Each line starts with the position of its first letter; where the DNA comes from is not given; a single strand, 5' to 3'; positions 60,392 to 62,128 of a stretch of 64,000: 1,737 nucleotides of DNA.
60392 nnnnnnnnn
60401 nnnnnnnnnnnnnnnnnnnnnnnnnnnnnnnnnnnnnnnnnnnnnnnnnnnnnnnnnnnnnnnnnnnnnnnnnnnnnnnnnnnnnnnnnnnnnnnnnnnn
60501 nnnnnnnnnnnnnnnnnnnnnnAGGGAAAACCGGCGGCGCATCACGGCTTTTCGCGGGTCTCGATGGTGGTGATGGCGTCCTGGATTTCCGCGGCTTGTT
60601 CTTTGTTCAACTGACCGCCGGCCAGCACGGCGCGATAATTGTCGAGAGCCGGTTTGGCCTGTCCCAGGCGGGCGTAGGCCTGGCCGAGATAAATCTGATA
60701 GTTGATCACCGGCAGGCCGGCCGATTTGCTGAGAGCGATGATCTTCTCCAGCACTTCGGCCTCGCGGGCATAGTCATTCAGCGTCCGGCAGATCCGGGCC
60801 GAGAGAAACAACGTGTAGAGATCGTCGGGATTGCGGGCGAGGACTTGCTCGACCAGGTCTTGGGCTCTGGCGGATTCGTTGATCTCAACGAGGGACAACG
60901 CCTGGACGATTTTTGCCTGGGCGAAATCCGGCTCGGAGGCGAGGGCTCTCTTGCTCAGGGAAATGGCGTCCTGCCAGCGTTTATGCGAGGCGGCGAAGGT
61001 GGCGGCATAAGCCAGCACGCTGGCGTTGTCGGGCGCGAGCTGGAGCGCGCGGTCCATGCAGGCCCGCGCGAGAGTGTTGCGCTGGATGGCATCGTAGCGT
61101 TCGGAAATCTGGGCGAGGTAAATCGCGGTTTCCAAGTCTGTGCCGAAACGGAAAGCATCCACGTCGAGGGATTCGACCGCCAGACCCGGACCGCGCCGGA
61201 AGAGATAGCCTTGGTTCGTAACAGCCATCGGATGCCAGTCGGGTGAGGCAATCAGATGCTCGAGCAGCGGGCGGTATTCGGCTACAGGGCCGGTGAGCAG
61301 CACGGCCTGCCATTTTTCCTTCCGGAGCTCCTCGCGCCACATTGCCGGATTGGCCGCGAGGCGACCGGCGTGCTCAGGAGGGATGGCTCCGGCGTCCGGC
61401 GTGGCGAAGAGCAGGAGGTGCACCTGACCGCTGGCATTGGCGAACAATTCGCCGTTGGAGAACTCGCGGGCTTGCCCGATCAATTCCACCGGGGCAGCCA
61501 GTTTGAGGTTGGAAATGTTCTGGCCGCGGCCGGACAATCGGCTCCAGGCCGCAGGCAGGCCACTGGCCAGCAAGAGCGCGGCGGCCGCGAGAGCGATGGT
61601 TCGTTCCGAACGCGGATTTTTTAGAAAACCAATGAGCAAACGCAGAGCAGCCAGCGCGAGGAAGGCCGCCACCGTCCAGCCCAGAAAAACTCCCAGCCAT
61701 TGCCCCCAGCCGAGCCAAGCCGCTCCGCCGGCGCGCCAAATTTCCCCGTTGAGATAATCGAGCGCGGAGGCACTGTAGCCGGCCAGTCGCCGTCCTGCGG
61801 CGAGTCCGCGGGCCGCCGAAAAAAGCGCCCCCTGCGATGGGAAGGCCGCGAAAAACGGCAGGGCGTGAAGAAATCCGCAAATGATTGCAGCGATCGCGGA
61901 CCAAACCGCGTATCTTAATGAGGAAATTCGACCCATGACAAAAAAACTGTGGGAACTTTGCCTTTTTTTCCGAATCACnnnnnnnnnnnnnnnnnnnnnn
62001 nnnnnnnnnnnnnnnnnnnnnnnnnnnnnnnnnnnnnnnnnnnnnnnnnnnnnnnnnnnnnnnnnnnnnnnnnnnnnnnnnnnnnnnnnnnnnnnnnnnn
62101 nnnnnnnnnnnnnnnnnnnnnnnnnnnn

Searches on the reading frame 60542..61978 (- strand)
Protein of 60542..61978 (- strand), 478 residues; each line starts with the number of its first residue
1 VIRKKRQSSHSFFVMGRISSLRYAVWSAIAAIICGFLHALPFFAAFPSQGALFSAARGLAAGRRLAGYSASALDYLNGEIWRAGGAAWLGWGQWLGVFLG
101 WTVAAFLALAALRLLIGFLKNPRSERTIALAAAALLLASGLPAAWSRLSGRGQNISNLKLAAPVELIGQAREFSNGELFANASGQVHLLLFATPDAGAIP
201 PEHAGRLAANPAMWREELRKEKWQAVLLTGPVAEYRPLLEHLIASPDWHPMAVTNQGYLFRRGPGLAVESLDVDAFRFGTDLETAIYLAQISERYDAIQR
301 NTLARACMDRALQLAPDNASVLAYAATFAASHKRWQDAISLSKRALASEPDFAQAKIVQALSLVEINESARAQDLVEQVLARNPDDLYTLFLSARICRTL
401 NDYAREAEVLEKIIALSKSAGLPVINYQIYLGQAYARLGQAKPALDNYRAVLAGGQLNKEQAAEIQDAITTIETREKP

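Call 5: search_protein_families(library=pfam, proteins=[window:60542-61978:-], max_evalue=0.01)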
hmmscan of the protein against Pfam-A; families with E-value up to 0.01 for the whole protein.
window:60542-61978:- (478 aa): 11 families
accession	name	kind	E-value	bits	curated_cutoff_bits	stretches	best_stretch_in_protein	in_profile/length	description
PF13432.12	TPR_16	-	9.7e-06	26.4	32.7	1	359-417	3-61/65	Tetratricopeptide repeat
PF14559.12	TPR_19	-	1.5e-05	25.6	25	1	331-386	3-58/68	Tetratricopeptide repeat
PF12895.13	ANAPC3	-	2e-05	25.2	27.2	1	332-405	2-74/82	Anaphase-promoting complex, cyclosome, subunit 3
PF07719.23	TPR_2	-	5.1e-05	23.5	27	0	290-318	6-34/34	Tetratricopeptide repeat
PF23914.1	TPR_CcmH_CycH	-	5.9e-05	23.4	42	0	331-414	62-148/158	Cytochrome c-type biogenesis protein H TPR domain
PF13424.12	TPR_12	-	9.7e-05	22.9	30.1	0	370-418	27-76/77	Tetratricopeptide repeat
PF13181.12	TPR_8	-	0.00048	20.5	25.7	0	295-318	11-34/34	Tetratricopeptide repeat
PF25062.1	ARM_TT21_N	-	0.0014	18.8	40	1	314-418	95-199/222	Tetratricopeptide repeat protein 21 N-terminal ARM repeat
PF13428.12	TPR_14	-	0.0036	18.3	23.5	0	360-395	8-43/44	Tetratricopeptide repeat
PF13431.12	TPR_17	-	0.0058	17.2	24.4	0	307-339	1-33/34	Tetratricopeptide repeat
PF09613.16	HrpB1_HrpK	-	0.0082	16.2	29.3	0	313-385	39-110/126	Bacterial type III secretion protein (HrpB1_HrpK)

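Call 6: search_protein_families(library=ncbifam, proteins=[window:60542-61978:-], max_evalue=0.01)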
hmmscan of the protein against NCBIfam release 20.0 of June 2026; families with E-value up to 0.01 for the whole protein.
window:60542-61978:- (478 aa): 9 families
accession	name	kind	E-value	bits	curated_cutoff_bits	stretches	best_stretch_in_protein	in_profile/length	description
TIGR02917.1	PEP_TPR_lipo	equivalog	6.6e-09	34.2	312.2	1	296-452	612-763/899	XrtA/PEP-CTERM system TPR-repeat protein PrsT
NF040959.1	MamA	equivalog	4.3e-06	26.3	200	1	361-451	79-165/204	magnetosome protein MamA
TIGR03939.1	PGA_TPR_OMP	equivalog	1.3e-05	23.7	366.65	1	308-416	76-183/800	poly-beta-1,6 N-acetyl-D-glucosamine export porin PgaA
NF008757.0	PRK11788.1-5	equivalog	0.00016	21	363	1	284-412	179-307/388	lipopolysaccharide assembly protein LapB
NF008391.2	PRK11189.1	equivalog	0.0014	18.2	250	1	295-389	75-169/297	lipoprotein NlpI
NF052415.1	T3SS_chap_SctY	equivalog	0.0015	19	70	1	316-413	3-103/106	type III secretion apparatus assembly chaperone SctY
NF052400.1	M48_BAM_BepA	equivalog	0.0024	16.7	570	1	344-448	296-401/483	beta-barrel assembly-enhancing protease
NF007468.0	PRK10049.1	equivalog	0.0035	15.5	1043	1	322-399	104-180/817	poly-beta-1,6 N-acetyl-D-glucosamine export porin PgaA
TIGR00990.1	3a0801s09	subfamily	0.0099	14.5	757.25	0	309-420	322-432/615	mitochondrial import receptor subunit TOM70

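Call 65: search_solved_structures(query=window:60542-61978:-, max_evalue=0.01)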
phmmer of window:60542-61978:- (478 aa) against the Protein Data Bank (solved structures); distinct sequences matched with E-value up to 0.01: 20.
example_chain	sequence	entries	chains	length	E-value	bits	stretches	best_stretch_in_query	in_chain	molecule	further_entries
5khu_X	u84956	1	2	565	4.1e-05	26.1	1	279-390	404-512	Anaphase-promoting complex subunit 7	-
3zgq_A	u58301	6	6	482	5.8e-05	25.6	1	304-428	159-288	INTERFERON-INDUCED PROTEIN WITH TETRATRICOPEPTIDE REPEATS 5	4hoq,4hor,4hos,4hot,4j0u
5khr_X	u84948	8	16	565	0.00018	24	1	279-390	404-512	Anaphase-promoting complex subunit 7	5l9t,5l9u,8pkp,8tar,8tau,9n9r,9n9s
5g04_X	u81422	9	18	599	0.00021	23.7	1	279-390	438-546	ANAPHASE-PROMOTING COMPLEX SUBUNIT 7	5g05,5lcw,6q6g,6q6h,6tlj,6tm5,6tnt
9mk9_B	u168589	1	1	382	0.00091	21.6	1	299-415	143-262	Interferon-induced protein with tetratricopeptide repeats 3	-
4ui9_X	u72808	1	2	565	0.00092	21.6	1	279-390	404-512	ANAPHASE-PROMOTING COMPLEX SUBUNIT 7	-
9b9g_D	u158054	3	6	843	0.0011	21.4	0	307-414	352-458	Tetratricopeptide repeat protein 7B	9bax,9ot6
5a31_X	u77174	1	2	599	0.0011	21.4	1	279-390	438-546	ANAPHASE-PROMOTING COMPLEX SUBUNIT 7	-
5dse_A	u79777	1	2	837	0.0011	21.4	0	307-414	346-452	Tetratricopeptide repeat protein 7B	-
6bq1_B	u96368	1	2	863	0.0011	21.3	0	307-414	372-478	Tetratricopeptide repeat protein 7B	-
9mk9_A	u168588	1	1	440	0.0013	21.1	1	300-436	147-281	Interferon-induced protein with tetratricopeptide repeats 2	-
7rqf_A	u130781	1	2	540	0.0014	21.1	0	303-443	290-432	TPR repeat-containing protein PA4667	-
8sxe_C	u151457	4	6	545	0.0019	20.6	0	304-443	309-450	TPR repeat-containing protein PA4667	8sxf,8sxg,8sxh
1w3b_A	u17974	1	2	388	0.0035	19.7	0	299-357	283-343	UDP-N-ACETYLGLUCOSAMINE--PEPTIDE N-ACETYLGLUCOSAMINYLTRANSFERASE 110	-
5udl_A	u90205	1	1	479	0.0051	19.2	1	303-431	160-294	Interferon-induced protein with tetratricopeptide repeats 1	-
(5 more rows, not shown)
